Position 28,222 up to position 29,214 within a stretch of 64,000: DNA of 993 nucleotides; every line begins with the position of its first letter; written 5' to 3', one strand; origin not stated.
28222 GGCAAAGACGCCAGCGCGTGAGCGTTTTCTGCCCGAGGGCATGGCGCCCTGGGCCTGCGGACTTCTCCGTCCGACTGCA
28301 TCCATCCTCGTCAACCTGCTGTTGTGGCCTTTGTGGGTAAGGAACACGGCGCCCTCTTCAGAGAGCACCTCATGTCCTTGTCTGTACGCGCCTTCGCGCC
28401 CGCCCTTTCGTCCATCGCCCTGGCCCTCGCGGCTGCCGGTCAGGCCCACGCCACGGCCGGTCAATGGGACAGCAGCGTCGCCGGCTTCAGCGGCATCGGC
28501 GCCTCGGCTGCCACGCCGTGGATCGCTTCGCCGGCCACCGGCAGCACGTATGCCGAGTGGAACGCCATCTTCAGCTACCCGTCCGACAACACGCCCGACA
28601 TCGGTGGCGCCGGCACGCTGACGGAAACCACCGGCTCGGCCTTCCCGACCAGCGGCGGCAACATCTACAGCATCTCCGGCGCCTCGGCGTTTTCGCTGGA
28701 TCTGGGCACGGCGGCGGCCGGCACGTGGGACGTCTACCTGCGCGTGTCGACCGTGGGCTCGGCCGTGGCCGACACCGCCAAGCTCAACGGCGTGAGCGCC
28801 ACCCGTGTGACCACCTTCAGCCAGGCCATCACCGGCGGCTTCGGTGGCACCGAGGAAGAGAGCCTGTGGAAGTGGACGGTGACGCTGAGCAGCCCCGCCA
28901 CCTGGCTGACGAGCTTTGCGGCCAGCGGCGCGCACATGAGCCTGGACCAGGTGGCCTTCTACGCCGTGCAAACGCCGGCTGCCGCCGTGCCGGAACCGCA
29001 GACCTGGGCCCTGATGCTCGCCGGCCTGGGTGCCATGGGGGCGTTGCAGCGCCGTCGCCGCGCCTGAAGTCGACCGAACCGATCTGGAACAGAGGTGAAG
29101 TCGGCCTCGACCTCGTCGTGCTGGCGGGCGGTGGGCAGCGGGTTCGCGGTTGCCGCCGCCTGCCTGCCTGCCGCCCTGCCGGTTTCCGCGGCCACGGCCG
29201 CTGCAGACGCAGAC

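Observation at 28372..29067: PEP-CTERM surface protein embedded at the head of a Fur-boxed heme uptake operon (candidate tethered hemophore)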

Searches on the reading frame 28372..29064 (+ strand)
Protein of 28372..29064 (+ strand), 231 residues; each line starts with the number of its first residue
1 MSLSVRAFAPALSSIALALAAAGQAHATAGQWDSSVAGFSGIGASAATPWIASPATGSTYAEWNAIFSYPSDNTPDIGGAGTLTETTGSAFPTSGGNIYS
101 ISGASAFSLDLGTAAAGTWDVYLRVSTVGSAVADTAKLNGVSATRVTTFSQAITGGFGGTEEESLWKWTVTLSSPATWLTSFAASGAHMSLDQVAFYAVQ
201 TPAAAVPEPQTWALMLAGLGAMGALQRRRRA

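Call 5: search_protein_families(library=pfam, proteins=[window:28372-29064:+], max_evalue=0.01)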
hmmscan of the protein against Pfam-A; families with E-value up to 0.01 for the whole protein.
window:28372-29064:+ (231 aa): 1 family
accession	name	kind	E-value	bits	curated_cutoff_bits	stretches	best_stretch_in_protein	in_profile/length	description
PF07589.16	PEP-CTERM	-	4.9e-08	33.2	20.7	1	205-230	1-24/24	PEP-CTERM motif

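Call 6: search_protein_families(library=ncbifam, proteins=[window:28372-29064:+], max_evalue=0.01)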
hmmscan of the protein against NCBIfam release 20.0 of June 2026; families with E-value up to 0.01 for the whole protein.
window:28372-29064:+ (231 aa): 12 families
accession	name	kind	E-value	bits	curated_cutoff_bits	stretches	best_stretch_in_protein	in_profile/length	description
NF038126.1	PEP_CTERM_FxDxF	subfamily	5.1e-12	46.3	50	1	133-229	69-165/165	FxDxF family PEP-CTERM protein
NF035944.1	PEPxxWA-CTERM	domain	3.6e-10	39.6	35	1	206-229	1-24/24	PEPxxWA-CTERM sorting domain-containing protein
NF038129.1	PEP_NF038129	equivalog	5.8e-09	36.1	65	1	195-229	161-194/194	NF038129 family PEP-CTERM protein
NF038120.1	PEP_CTERM_QFxxD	subfamily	4.6e-08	33.2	80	1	127-230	121-215/215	NF038120 family PEP-CTERM protein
NF038119.1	PEP_CTERM_MHFG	equivalog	9e-08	32.7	100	1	197-230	227-260/260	MHFG family PEP-CTERM protein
NF038124.1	PEP_CTERM_TLD_A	exception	2.4e-06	27.3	100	1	185-230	194-235/235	PEP_CTERM-anchored TLD domain-containing protein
NF041538.1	PEP_EDSA_1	subfamily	3.8e-06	26.8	100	1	198-229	279-307/307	EDSAP-1 family PEP-CTERM protein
NF038118.1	PEP_CTERM_CCXG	equivalog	1.7e-05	24.6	90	1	200-229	170-199/199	CCXG family PEP-CTERM protein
NF033947.0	PEP-cistern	hypoth_equivalog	0.00015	21.6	60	1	139-228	115-195/195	cistern family PEP-CTERM protein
NF041927.1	Xrt_dep_XDP1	equivalog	0.00016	21.8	125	1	186-229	198-242/242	exosortase-dependent surface protein XDP1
TIGR02595.1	PEP_CTERM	domain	0.00022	21.8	16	1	206-229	1-24/24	PEP-CTERM sorting domain-containing protein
NF038125.1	PEP_CTERM_THxN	subfamily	0.0099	15.5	85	1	199-229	217-246/246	THxN family PEP-CTERM protein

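Call 7: find_homologous_proteins(query=window:28372-29064:+, max_evalue=0.001)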
Query window:28372-29064:+ (231 aa): 132 proteins with E <= 0.001 among 8000 candidates; the best 120 are listed.
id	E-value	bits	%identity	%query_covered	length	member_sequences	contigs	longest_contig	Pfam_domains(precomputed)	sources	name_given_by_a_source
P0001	4.4e-135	466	98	100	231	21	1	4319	PF07589.17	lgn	-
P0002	7.8e-110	384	80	100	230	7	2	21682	PF07589.17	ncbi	ncbi:MAG: PEP-CTERM sorting domain-containing protein [Aquabacterium sp.]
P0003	1.4e-91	324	77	86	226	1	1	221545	PF07589.17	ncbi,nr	ncbi:PEP-CTERM sorting domain-containing protein [Aquabacterium fontiphilum]|nr:PEP-CTERM sorting do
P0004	3.4e-91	323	73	99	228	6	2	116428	PF07589.17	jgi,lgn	jgi:hypothetical protein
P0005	5.4e-91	322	71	100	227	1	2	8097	PF07589.17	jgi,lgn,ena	-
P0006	2.1e-90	320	72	99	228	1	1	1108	PF07589.17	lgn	-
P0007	2.9e-90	320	75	80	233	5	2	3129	PF07589.17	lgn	-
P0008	7.3e-87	309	74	89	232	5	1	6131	PF07589.17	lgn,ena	-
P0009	1.8e-86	308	72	93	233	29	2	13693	PF07589.17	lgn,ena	-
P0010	1.7e-80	288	66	87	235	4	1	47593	PF07589.17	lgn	-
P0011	1.1e-79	285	70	89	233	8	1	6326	PF07589.17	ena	-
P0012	2.6e-79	284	66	95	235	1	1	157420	PF07589.17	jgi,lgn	jgi:hypothetical protein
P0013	3.3e-79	284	65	92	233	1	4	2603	PF07589.17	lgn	-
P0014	5.8e-79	283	64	97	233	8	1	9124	PF07589.17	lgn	-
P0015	1.0e-78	282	62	98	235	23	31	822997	PF07589.17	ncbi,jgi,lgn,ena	jgi:hypothetical protein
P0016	1.3e-78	282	67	87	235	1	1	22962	PF07589.17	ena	-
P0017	1.4e-78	282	65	87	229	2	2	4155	PF07589.17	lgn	-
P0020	4.0e-78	280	69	89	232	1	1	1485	PF07589.17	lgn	-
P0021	1.1e-77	279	64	90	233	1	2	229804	PF07589.17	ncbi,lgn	-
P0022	1.4e-77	278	60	100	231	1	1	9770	PF07589.17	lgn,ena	-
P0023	1.9e-77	278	62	98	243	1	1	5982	PF07589.17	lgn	-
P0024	2.8e-77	277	61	100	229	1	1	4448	PF07589.17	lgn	-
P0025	5.1e-77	277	63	98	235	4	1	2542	PF07589.17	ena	-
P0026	9.3e-77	276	65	87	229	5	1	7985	PF07589.17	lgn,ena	-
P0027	1.1e-76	276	63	96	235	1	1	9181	PF07589.17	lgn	-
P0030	2.6e-76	274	60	100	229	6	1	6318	PF07589.17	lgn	-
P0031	2.8e-76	274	61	100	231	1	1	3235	PF07589.17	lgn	-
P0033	3.4e-76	274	68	83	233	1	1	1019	PF07589.17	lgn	-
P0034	4.3e-76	274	59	100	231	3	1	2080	PF07589.17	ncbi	-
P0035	4.4e-76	274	63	90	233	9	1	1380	PF07589.17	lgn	-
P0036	4.8e-76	273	62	96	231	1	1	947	PF07589.17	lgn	-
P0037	7.2e-76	273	62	96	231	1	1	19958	PF07589.17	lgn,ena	-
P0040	2.9e-74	268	61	90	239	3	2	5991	PF07589.17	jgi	-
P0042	4.9e-74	267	63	93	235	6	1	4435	PF07589.17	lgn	-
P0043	8.8e-74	266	66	89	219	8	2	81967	PF07589.17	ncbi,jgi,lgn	jgi:hypothetical protein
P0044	2.7e-73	264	62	90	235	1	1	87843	PF07589.17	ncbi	-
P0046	3.5e-71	258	61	90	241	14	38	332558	PF07589.17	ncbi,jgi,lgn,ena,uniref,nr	ncbi:PEP-CTERM sorting domain-containing protein [Aquabacterium sp.]|jgi:PEP-CTERM motif|uniref:PEP-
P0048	8.0e-70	253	61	85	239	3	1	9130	PF07589.17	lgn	-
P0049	1.7e-69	252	62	87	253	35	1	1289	PF07589.17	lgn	-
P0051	1.6e-68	249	61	90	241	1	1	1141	PF07589.17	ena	-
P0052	5.5e-68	247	58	99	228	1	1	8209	PF07589.17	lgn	-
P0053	6.6e-68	247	62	92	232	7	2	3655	PF07589.17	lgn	-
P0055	5.9e-67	244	60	94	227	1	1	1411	PF07589.17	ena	-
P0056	6.9e-67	243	59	96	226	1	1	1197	PF07589.17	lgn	-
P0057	1.2e-66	243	60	97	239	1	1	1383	PF07589.17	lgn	-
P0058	1.9e-66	242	57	99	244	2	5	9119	PF07589.17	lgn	-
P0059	5.6e-66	240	61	89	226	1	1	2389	PF07589.17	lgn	-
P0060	6.7e-66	240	60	89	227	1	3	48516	PF07589.17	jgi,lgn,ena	-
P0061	2.2e-65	239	59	92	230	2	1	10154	PF07589.17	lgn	-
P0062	1.2e-64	236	58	94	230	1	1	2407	PF07589.17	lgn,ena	-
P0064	3.1e-63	232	56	98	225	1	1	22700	PF07589.17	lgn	-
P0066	3.7e-62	228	55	99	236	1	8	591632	PF07589.17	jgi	-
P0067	1.2e-61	226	57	94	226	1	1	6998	PF07589.17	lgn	-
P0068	3.5e-61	225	56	86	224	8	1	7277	PF07589.17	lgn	-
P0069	5.4e-61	224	59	91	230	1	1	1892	PF07589.17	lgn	-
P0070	7.5e-56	207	55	82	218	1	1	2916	PF07589.17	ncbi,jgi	-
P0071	3.6e-55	205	53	96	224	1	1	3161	PF07589.17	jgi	jgi:hypothetical protein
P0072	4.3e-55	205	55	87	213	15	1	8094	PF07589.17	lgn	-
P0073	4.3e-55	205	56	92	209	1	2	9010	PF07589.17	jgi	jgi:hypothetical protein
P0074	4.3e-55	205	55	83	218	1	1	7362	PF07589.17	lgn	-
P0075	4.4e-55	205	54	91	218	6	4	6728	PF07589.17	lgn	-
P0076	7.6e-55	204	54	87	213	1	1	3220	PF07589.17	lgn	-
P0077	1.0e-54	204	56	81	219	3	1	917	PF07589.17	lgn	-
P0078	1.2e-54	203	54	87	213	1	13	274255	PF07589.17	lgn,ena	-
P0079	3.6e-54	202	55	88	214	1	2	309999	PF07589.17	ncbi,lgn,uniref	ncbi:PEP-CTERM sorting domain-containing protein [Aquabacterium sp.]|uniref:PEP-CTERM sorting domain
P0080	1.2e-53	200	53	87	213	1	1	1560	PF07589.17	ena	-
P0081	1.3e-53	200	54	88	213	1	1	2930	PF07589.17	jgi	jgi:hypothetical protein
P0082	1.3e-53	200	53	86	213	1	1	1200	PF07589.17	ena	-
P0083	1.4e-53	200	53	83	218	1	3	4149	PF07589.17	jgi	jgi:hypothetical protein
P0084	2.2e-53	199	54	88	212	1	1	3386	PF07589.17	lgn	-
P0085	2.5e-53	199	54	87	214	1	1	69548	PF07589.17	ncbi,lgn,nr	ncbi:MAG: PEP-CTERM sorting domain-containing protein [Rubrivivax sp.]|nr:MAG: PEP-CTERM sorting dom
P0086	2.8e-53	199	54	87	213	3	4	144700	PF07589.17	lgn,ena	-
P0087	5.3e-53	198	54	87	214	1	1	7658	PF07589.17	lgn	-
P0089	2.4e-52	196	52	93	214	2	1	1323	PF07589.17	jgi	-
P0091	2.8e-50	189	54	89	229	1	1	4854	PF07589.17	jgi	jgi:PEP-CTERM motif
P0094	2.3e-48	183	49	93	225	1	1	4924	PF07589.17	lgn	-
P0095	2.8e-48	183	51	94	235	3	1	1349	PF07589.17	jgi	jgi:hypothetical protein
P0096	1.6e-47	180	48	86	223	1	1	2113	PF07589.17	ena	-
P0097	1.9e-47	180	51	99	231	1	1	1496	PF07589.17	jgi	jgi:hypothetical protein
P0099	2.6e-46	176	50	93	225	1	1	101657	PF07589.17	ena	-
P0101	1.1e-45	174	50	94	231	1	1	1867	PF07589.17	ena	-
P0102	5.9e-45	172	58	68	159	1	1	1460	PF07589.17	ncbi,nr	ncbi:MAG: PEP-CTERM sorting domain-containing protein, partial [Rubrivivax sp.]|nr:PEP-CTERM sorting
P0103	9.0e-45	171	49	81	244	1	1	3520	PF07589.17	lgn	-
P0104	6.8e-43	165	46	95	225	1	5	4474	PF07589.17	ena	-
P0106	3.2e-42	163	47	83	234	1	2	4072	PF07589.17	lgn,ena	-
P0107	4.3e-42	162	52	78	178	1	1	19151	PF07589.17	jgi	jgi:hypothetical protein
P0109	6.1e-40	155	47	94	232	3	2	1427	PF07589.17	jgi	jgi:hypothetical protein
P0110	6.1e-40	155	47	96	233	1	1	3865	PF07589.17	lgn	-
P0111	3.2e-38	150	54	71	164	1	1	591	PF07589.17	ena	-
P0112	7.5e-38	149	47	94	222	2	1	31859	PF07589.17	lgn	-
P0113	2.0e-37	147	47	89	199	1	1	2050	PF07589.17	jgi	jgi:hypothetical protein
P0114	3.8e-37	146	47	95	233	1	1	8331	PF07589.17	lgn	-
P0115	2.4e-32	131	43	94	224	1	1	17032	PF07589.17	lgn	-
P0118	1.0e-30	125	40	89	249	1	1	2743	PF07589.17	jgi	jgi:PEP-CTERM motif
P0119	1.5e-19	89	42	77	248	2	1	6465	PF07589.17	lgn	-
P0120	2.4e-18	85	41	77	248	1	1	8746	PF07589.17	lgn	-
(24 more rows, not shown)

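Call 11: find_related_loci(query=A1, collection=genome_contigs, flank=7000)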
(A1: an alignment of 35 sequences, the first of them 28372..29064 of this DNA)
Query A1 (231 aa) in genome_contigs; peptide patterns used: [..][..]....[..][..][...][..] (x = any residue, [..] = any of these).
57 stretches matched a pattern; 24 encode a relative of the query (tblastn E <= 1e-3); 24 distinct loci.
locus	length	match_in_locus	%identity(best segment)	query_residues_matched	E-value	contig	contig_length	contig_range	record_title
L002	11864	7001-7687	81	1-230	3e-119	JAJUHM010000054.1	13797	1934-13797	MAG: Aquabacterium olei isolate bin64 k141_441560_length_13797_cov_10.0000, whole genome shotgun sequence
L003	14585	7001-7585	77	32-229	5e-93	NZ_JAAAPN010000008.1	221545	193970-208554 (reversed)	Aquabacterium fontiphilum strain CS-6 contig00008, whole genome shotgun sequence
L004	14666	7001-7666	63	11-231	2e-85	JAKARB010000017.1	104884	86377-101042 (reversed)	MAG: Proteobacteria bacterium isolate YF3.bin23 NODE_136_length_104884_cov_11.945044, whole genome shotgun sequence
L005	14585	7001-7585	65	23-222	7e-80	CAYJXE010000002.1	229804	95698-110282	MAG TPA_asm: uncultured Aquabacterium sp. isolate ERP125453_co1_487 genome assembly, contig: NODE_9_length_229804_cov_19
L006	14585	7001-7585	65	23-222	2e-79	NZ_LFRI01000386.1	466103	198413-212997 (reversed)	Aquabacterium parvum strain B6 contig000386, whole genome shotgun sequence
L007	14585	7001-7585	65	23-222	1e-78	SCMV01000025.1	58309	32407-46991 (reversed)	Comamonadaceae bacterium 2PF NODE_25_length_58309_cov_18.370300, whole genome shotgun sequence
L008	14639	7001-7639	61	25-231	2e-76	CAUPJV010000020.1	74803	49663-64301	MAG: uncultured Aquabacterium sp. isolate m10-metabat.9 genome assembly, contig: m10-c92, whole genome shotgun sequence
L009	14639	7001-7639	61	25-231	2e-75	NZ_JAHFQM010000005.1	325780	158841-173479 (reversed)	MAG: Aquabacterium sp. isolate nzgw550 NODE_19_length_325781_cov_9.018507, whole genome shotgun sequence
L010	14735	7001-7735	55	4-231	5e-73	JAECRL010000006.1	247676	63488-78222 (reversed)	MAG: Burkholderiales bacterium isolate AER3_2 diesel_EC_AER3_19_length_247727_cov_197, whole genome shotgun sequence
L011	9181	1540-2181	54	13-230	3e-64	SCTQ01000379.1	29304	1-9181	MAG: Aquabacterium sp. isolate FW301-02_bin.25 FW301-02_bin.25-76347, whole genome shotgun sequence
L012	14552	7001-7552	55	28-230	8e-63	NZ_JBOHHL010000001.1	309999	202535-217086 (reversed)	MAG: Aquabacterium sp. isolate SE1500_maxbin2.bin.0 NODE_1_length_309999_cov_1.941708, whole genome shotgun sequence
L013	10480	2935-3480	55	30-230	1e-62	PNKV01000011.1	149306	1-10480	MAG: Leptothrix sp. (in: b-proteobacteria) isolate PB2.3.27 PB2_1000047_149306, whole genome shotgun sequence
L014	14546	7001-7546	55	30-230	2e-62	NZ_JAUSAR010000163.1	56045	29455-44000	MAG: Aquabacterium sp. isolate E6_maxbin.085_sub E6_k141_183010, whole genome shotgun sequence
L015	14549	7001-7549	54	28-230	9e-62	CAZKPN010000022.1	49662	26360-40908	MAG TPA_asm: uncultured Aquabacterium sp. isolate ERP125453_co2_221 genome assembly, contig: NODE_154_length_49662_cov_1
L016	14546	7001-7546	54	30-230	2e-61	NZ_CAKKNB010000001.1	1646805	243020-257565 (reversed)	Aquabacterium sp. CECT 9606 isolate UB60; 180319 A20MB 6, whole genome shotgun sequence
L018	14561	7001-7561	55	24-215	8e-58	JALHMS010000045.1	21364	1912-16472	MAG: Burkholderiales bacterium isolate Bin_40_2 c_000000010261, whole genome shotgun sequence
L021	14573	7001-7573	43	28-209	4e-27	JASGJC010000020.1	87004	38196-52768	MAG: Aquabacterium sp. isolate 5N395 JMF-2111-06-0005.ont.bin.395_19, whole genome shotgun sequence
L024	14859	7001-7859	38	57-231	4e-23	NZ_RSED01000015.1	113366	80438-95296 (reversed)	Aquabacterium soli strain SJQ9 Scaffold15, whole genome shotgun sequence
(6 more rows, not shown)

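Call 23: predict_structure(alignment_id=A2)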
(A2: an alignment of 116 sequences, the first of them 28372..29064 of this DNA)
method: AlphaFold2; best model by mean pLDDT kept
length: 231 residues; sequences in the alignment: 116
mean_pLDDT: 91.3   pTM: 0.81
mean pLDDT of the five models: 91.3, 91.2, 90.4, 90.3, 90.2
residues with pLDDT >= 90: 185; 70-90: 18; 50-70: 25; < 50: 3
segments of 3 or more residues with pLDDT < 50: none
pLDDT, mean of each block of 10 residues (from residue 1): 52 59 68 96 98 97 98 98 98 96 97 97 97 98 98 85 98 98 97 98 86 96 96 84
secondary structure, 60 per line:
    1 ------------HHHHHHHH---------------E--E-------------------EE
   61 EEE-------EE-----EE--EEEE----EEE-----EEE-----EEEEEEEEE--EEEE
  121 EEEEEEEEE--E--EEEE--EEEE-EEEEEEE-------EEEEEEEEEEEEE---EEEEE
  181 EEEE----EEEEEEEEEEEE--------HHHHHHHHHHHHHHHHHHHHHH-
elements in order: H13-20 E59-63 E82-85 E90-92 E98-100 E106-114 E117-129 E135-138 E141-144 E146-152 E160-172 E176-184 E189-200 H209-230

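Call 25: fold_search(model_id=the predicted structure, library=pdb)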
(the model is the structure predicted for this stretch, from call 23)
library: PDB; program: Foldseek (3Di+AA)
matches with E <= 10: 1260; with E <= 0.001: 1
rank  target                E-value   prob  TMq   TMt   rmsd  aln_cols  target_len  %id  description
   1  5la2_A                8.0e-04  0.99  0.26  0.15   9.5       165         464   19  The mechanism by which arabinoxylanases can recognise highly decorated xylans (released 2016-08-31)
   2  1rj7_A                1.0e-03  0.94  0.23  0.33  12.7       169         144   11  Crystal structure of EDA-A1 (released 2003-12-09)
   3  5fui                  1.2e-03  0.93  0.22  0.34  12.2       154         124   14  Crystal structure of the C-terminal CBM6 of LamC a marine laminarianse from Zobellia galactanivorans (released 2016-03-02)
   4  1rj7_I                1.8e-03  0.95  0.24  0.35  12.5       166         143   11  Crystal structure of EDA-A1 (released 2003-12-09)
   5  5by3                  2.0e-03  1.00  0.26  0.10   7.9       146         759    9  A novel family GH115 4-O-Methyl-alpha-glucuronidase, BtGH115A, with specificity for decorated arabinogalactans (released 2015-07-22)
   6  5g56                  4.1e-03  0.98  0.30  0.12   9.2       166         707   19  THE TETRA-MODULAR CELLULOSOMAL ARABINOXYLANASE CtXyl5A STRUCTURE AS REVEALED BY X-RAY CRYSTALLOGRAPHY (released 2016-06-29)
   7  6cu0_C                4.1e-03  0.98  0.29  0.42  11.8       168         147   11  Crystal structure of 4-1BBL/4-1BB (C121S) complex in P21 space group (released 2018-05-09)
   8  8okw_A                5.1e-03  0.87  0.23  0.31  13.2       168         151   14  Crystal structure of Bdellovibrio bacteriovorus Bd2734 C-terminal domain (released 2023-10-25)
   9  8zi4_A                6.0e-03  0.87  0.25  0.12  11.6       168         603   12  Cryo-EM structure of wtEP-trypsinogen (released 2025-05-21)
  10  8hhv_A                6.6e-03  0.85  0.23  0.13   9.1       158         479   13  endo-alpha-D-arabinanase EndoMA1 from Microbacterium arabinogalactanolyticum (released 2023-08-16)
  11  6cu0_B                7.0e-03  0.97  0.29  0.42  12.0       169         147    9  Crystal structure of 4-1BBL/4-1BB (C121S) complex in P21 space group (released 2018-05-09)
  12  1uxz_A                7.8e-03  0.97  0.28  0.41   8.0       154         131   17  Carbohydrate binding module (CBM6cm-2) from Cellvibrio mixtus lichenase 5A (released 2004-03-11)
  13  6cu0_F                7.8e-03  0.96  0.29  0.41  11.7       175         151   11  Crystal structure of 4-1BBL/4-1BB (C121S) complex in P21 space group (released 2018-05-09)
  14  3p1i_C                7.8e-03  0.69  0.24  0.30  14.4       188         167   11  Ligand binding domain of human ephrin type-B receptor 3 (released 2011-01-19)
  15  2w1w_B                8.2e-03  0.99  0.33  0.50   6.9       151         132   12  Native structure of a family 35 carbohydrate binding module from Clostridium thermocellum (released 2009-01-20)
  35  7ehg_C                1.3e-02  0.99  0.35  0.54   5.5       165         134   17  Crystal Structure of MiXBM (released 2022-03-30)
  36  2w1w_A                1.3e-02  0.97  0.31  0.47   7.3       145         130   12  Native structure of a family 35 carbohydrate binding module from Clostridium thermocellum (released 2009-01-20)
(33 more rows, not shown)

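Call 26: search_solved_structures(query=A2, max_evalue=10)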
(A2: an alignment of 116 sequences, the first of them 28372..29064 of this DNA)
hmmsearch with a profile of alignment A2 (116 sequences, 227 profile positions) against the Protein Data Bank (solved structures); distinct sequences matched with E-value up to 10: 4.
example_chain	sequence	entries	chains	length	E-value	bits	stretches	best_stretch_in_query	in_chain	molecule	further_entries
2zt9_A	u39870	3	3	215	0.17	14.4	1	147-203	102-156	Cytochrome b6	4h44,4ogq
1vf5_A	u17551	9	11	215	0.22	14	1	149-203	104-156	CYTOCHROME B6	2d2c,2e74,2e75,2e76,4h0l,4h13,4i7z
1q90_B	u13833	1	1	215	0.61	12.6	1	147-203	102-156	Cytochrome b6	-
9uoo_A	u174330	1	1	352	1.2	11.6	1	26-88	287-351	Protein RecA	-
